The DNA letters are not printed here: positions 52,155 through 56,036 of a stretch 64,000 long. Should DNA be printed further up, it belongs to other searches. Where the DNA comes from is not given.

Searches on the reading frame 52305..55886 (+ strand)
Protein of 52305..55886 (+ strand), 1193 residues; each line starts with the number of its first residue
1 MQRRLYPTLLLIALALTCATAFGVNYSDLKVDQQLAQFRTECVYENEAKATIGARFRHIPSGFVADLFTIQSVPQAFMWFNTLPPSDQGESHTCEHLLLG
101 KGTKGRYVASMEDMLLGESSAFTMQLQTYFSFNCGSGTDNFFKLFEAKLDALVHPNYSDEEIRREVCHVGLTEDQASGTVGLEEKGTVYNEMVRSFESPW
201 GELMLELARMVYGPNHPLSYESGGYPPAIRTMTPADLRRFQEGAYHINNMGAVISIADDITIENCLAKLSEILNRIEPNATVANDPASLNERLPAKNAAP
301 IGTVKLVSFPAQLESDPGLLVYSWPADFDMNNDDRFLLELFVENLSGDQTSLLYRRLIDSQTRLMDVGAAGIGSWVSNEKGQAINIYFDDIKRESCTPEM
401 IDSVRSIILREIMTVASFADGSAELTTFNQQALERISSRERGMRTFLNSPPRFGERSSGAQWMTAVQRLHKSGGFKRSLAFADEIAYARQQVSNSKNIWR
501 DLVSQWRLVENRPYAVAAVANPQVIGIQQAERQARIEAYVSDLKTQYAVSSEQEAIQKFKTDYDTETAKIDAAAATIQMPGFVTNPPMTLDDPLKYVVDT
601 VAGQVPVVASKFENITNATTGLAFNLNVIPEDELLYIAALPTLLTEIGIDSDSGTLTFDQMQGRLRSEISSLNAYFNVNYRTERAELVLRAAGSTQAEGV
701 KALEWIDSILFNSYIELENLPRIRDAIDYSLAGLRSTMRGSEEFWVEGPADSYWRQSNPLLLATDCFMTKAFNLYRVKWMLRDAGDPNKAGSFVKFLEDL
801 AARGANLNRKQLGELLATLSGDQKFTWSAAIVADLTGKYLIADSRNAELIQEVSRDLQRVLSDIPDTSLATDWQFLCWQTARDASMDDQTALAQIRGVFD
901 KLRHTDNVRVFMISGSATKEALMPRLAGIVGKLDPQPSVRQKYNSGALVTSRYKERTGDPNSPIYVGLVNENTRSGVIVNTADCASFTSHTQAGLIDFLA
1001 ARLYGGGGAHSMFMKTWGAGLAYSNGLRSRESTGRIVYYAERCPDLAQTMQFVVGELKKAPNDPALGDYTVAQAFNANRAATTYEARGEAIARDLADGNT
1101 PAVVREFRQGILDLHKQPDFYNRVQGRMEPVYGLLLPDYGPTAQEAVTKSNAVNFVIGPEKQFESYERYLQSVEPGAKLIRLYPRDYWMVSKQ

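Call 5: search_protein_families(library=ncbifam, proteins=[window:52305-55886:+], max_evalue=0.01)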
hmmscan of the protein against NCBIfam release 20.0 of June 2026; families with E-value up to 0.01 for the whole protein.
window:52305-55886:+ (1193 aa): 0 families

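Call 21: search_protein_families(library=pfam, proteins=[window:52305-55886:+], max_evalue=0.001)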
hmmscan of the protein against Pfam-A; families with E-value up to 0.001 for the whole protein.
window:52305-55886:+ (1193 aa): 1 family
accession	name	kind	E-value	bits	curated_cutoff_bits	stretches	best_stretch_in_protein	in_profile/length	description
PF05193.26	Peptidase_M16_C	-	4.6e-05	23.8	23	0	232-408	2-161/181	Peptidase M16 inactive domain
